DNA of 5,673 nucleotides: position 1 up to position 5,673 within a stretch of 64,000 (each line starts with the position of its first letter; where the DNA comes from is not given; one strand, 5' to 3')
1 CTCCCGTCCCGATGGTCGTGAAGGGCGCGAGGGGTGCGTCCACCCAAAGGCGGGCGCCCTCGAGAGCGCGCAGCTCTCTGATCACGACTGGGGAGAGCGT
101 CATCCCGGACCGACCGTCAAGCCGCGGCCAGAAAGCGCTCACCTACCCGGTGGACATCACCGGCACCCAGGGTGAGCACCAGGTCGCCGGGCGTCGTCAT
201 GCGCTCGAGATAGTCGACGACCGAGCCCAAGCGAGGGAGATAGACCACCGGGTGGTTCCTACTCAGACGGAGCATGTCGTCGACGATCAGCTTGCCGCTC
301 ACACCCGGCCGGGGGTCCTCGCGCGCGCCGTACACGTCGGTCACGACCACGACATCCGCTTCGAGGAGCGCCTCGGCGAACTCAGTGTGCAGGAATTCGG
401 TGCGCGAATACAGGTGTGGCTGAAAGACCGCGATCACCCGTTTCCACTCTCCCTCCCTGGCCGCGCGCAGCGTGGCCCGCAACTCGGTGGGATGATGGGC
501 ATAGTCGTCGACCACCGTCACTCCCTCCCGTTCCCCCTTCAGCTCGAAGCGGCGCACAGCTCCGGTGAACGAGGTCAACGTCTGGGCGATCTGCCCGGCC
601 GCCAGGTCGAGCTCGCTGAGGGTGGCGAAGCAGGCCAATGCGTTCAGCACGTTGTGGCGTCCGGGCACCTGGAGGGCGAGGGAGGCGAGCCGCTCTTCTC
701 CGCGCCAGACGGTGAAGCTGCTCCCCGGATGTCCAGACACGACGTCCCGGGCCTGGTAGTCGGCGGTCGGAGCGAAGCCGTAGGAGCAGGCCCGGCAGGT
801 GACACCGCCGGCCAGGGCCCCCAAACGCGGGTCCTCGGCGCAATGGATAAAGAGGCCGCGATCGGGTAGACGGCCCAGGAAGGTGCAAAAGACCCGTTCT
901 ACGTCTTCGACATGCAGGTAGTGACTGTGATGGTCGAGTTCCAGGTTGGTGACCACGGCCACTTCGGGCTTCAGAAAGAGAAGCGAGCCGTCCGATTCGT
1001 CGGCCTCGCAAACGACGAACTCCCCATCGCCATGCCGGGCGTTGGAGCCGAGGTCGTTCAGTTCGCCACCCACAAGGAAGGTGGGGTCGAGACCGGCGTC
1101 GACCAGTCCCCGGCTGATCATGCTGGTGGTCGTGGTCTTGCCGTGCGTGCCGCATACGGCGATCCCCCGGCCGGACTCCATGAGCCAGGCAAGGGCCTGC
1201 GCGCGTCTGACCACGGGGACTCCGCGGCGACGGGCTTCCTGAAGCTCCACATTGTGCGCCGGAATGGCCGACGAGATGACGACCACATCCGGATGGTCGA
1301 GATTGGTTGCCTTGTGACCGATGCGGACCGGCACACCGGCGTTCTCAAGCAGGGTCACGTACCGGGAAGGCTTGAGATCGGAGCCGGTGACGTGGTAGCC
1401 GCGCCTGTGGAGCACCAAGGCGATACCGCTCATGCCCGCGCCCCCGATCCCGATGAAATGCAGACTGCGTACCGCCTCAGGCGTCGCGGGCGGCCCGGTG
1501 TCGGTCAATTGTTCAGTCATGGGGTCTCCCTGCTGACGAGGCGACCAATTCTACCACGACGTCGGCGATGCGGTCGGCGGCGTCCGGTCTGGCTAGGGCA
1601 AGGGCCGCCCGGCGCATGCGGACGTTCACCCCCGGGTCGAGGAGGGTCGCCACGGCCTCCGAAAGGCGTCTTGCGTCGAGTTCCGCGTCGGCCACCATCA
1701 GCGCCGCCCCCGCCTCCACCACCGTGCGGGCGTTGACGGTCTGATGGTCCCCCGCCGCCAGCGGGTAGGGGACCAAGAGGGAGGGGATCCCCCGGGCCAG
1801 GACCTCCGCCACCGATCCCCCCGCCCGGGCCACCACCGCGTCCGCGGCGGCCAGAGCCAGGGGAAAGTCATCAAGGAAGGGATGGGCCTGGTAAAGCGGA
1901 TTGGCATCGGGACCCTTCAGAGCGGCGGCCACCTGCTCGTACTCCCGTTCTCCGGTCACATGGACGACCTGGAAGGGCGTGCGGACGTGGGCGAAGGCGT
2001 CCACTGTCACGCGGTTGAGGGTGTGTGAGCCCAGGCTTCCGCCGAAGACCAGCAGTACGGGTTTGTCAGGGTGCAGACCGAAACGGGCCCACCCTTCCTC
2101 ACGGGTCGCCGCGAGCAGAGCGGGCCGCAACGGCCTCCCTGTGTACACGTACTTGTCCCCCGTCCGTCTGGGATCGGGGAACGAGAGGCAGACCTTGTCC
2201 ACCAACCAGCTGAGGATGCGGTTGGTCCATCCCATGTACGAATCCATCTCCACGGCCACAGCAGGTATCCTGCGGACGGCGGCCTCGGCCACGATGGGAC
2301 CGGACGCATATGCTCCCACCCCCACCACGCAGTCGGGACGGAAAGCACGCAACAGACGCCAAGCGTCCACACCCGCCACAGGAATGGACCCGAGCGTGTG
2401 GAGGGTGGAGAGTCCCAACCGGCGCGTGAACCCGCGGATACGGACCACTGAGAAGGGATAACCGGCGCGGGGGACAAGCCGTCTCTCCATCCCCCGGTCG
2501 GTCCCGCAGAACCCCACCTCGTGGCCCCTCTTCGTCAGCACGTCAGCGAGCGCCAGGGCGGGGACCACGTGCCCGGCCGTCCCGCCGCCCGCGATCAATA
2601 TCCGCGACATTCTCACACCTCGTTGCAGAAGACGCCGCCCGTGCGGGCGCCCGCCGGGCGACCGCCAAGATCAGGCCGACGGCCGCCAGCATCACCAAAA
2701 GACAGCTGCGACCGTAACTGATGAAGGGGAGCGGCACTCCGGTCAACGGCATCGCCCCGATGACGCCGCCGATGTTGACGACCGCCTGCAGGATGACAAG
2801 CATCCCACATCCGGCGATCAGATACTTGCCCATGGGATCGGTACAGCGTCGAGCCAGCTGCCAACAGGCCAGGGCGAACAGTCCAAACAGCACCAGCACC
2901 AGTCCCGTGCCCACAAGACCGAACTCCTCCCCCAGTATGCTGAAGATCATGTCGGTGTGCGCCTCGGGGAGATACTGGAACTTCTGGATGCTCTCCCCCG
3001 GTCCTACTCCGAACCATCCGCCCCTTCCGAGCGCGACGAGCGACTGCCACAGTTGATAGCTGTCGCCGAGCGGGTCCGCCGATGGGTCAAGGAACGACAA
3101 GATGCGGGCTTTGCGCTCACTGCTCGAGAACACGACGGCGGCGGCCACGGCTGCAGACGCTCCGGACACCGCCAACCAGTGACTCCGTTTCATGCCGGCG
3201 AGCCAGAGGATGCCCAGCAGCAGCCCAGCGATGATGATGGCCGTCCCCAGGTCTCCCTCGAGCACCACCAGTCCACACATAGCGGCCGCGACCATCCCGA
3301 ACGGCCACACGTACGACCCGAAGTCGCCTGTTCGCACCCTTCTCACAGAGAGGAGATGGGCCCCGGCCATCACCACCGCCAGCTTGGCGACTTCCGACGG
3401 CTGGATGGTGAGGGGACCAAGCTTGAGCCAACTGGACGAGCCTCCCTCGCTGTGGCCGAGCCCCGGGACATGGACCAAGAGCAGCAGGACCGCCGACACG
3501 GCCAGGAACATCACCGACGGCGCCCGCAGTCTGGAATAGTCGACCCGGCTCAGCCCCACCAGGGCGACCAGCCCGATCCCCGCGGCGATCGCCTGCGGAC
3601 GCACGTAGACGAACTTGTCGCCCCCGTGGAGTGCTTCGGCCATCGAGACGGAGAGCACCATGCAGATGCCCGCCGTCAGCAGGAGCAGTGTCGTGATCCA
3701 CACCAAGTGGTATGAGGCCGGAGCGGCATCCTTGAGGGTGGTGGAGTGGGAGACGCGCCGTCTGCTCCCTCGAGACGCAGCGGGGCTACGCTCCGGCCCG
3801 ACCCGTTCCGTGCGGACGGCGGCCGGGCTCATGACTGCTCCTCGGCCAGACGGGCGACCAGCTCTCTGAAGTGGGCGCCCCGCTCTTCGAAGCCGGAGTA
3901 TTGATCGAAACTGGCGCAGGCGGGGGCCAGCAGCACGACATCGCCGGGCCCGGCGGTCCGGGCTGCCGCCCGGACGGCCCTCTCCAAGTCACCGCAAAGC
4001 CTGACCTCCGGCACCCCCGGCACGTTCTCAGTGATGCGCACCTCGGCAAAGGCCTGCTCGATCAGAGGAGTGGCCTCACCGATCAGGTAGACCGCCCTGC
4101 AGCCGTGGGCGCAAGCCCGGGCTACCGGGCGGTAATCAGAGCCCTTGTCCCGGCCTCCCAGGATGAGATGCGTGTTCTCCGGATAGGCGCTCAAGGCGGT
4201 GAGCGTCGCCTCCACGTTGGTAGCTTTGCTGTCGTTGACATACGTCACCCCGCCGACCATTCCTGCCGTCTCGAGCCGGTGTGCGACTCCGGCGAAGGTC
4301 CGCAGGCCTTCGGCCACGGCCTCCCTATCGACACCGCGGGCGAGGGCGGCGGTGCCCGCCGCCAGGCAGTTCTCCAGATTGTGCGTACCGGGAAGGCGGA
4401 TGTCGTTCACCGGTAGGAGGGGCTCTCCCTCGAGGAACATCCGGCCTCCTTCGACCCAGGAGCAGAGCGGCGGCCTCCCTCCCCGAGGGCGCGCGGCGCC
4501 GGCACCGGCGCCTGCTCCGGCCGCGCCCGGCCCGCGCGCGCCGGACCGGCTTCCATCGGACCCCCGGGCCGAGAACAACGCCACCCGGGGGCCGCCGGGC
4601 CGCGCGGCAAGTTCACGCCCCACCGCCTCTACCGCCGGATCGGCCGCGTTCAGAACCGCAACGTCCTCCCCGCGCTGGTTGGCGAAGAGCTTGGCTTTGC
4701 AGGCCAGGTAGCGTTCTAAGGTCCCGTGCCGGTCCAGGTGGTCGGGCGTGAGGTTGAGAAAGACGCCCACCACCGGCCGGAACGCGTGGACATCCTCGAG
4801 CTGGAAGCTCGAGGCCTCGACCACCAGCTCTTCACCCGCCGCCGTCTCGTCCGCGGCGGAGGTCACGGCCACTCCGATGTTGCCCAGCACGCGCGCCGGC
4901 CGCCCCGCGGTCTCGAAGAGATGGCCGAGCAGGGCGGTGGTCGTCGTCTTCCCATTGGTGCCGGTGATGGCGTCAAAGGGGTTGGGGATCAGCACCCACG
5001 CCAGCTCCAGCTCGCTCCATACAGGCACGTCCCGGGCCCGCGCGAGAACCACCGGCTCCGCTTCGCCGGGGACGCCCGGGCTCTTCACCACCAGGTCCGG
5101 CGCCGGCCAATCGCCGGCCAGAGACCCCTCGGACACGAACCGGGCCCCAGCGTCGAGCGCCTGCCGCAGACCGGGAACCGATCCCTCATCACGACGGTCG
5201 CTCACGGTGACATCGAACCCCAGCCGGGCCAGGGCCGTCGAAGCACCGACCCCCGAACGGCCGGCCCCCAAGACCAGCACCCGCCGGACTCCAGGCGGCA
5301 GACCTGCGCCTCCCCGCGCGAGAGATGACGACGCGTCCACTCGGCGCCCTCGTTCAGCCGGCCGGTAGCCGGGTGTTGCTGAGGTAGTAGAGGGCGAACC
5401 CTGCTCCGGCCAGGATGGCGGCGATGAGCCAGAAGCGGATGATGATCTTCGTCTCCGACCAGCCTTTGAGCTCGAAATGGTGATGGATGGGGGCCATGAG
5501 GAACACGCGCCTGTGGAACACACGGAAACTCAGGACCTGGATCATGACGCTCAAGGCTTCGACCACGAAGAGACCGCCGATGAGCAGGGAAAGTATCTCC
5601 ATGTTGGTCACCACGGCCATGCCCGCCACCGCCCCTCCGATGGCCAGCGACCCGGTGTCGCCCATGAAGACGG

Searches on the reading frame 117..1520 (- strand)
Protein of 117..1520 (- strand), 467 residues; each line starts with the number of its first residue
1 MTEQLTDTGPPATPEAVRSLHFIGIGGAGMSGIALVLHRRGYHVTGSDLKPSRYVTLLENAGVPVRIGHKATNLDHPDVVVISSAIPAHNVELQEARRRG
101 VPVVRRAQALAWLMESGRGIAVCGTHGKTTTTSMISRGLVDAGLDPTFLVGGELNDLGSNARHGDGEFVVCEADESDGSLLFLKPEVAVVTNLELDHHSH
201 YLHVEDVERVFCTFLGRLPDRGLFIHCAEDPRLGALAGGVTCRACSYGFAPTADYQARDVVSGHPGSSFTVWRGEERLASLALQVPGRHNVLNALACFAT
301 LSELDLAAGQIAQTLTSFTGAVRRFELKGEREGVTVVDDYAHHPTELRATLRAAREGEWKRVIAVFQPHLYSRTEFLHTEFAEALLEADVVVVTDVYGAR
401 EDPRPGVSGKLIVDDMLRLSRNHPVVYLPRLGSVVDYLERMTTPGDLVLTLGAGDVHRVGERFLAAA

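Call 16: search_protein_families(library=pfam, proteins=[window:117-1520:-], max_evalue=0.001)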
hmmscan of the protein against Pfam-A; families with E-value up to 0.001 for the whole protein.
window:117-1520:- (467 aa): 5 families
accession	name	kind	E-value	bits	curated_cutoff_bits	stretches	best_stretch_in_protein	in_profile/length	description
PF01225.30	Mur_ligase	-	1.1e-28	99.8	21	1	20-116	2-93/95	Mur ligase family, catalytic domain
PF02875.26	Mur_ligase_C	-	3.7e-25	89.6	28.4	1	323-454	1-127/127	Mur ligase, glutamate ligase domain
PF08245.18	Mur_ligase_M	-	1.3e-24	87.7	24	1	122-300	1-199/200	Mur ligase middle domain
PF21799.2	MurD-like_N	-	0.00051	20.7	27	0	23-104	6-87/88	Mur ligase MurD-like, N-terminal domain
PF03807.23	F420_oxidored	-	0.00089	20.3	21.6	0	22-88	4-71/94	NADP oxidoreductase coenzyme F420-dependent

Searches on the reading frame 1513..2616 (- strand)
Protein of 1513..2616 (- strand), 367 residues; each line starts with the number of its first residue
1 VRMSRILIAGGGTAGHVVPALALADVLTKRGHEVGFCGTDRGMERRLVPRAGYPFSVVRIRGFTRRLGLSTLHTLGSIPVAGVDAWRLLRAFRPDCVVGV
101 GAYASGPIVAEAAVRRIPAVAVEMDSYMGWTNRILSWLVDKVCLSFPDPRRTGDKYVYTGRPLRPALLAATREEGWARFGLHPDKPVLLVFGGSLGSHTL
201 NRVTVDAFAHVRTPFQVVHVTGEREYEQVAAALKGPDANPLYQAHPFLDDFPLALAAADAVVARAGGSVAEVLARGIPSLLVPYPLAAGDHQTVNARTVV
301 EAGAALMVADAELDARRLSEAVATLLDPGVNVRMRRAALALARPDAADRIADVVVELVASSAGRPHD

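Call 16: search_protein_families(library=pfam, proteins=[window:1513-2616:-], max_evalue=0.001)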
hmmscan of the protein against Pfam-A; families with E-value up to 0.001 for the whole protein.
window:1513-2616:- (367 aa): 5 families
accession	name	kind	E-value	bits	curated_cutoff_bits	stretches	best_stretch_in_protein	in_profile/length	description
PF03033.26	Glyco_transf_28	-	1.2e-31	110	26.2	1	6-142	1-137/139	Glycosyltransferase family 28 N-terminal domain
PF04101.22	Glyco_tran_28_C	-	1.1e-30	107.2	22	1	187-349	1-165/166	Glycosyltransferase family 28 C-terminal domain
PF06722.18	EryCIII-like_C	-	1.7e-06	28.5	31.7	1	255-347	45-131/145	Erythromycin biosynthesis protein CIII-like, C-terminal domain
PF13439.12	Glyco_transf_4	-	6e-06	26.8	28.5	1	20-124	8-104/170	Glycosyltransferase Family 4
PF13579.12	Glyco_trans_4_4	-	3.7e-05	24.6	29.7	1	20-138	7-116/158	Glycosyl transferase 4-like domain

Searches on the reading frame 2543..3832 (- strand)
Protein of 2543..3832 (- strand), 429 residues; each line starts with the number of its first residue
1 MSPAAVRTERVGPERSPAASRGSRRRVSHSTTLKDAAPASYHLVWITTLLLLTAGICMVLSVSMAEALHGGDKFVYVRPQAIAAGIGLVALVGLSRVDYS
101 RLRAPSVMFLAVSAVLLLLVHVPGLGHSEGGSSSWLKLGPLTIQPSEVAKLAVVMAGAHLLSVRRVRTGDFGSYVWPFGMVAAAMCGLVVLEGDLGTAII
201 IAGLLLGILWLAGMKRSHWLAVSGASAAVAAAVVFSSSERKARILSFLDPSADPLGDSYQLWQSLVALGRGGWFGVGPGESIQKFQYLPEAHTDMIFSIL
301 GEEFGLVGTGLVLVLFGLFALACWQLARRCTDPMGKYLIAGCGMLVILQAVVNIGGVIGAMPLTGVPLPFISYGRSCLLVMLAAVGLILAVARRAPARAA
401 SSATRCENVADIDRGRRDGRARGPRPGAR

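Call 16: search_protein_families(library=pfam, proteins=[window:2543-3832:-], max_evalue=0.001)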
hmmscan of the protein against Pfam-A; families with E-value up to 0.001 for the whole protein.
window:2543-3832:- (429 aa): 1 family
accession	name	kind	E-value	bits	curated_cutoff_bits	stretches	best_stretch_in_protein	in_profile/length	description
PF01098.24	FTSW_RODA_SPOVE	-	5.4e-96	322.1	26.4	1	42-394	2-353/356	Cell cycle protein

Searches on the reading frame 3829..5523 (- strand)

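Call 16: search_protein_families(library=pfam, proteins=[window:3829-5523:-], max_evalue=0.001)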
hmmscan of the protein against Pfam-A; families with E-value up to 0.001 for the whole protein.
window:3829-5523:- (564 aa): 4 families
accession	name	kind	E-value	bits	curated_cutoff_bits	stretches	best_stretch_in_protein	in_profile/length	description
PF08245.18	Mur_ligase_M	-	2.1e-30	106.7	24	1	186-307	1-137/200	Mur ligase middle domain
PF02875.26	Mur_ligase_C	-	3.5e-16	60.6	28.4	1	415-536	1-127/127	Mur ligase, glutamate ligase domain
PF21799.2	MurD-like_N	-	8.4e-05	23.2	27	1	81-168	2-86/88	Mur ligase MurD-like, N-terminal domain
PF01262.27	AlaDh_PNT_C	-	0.00025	21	23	1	79-162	23-113/214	Alanine dehydrogenase/PNT, C-terminal domain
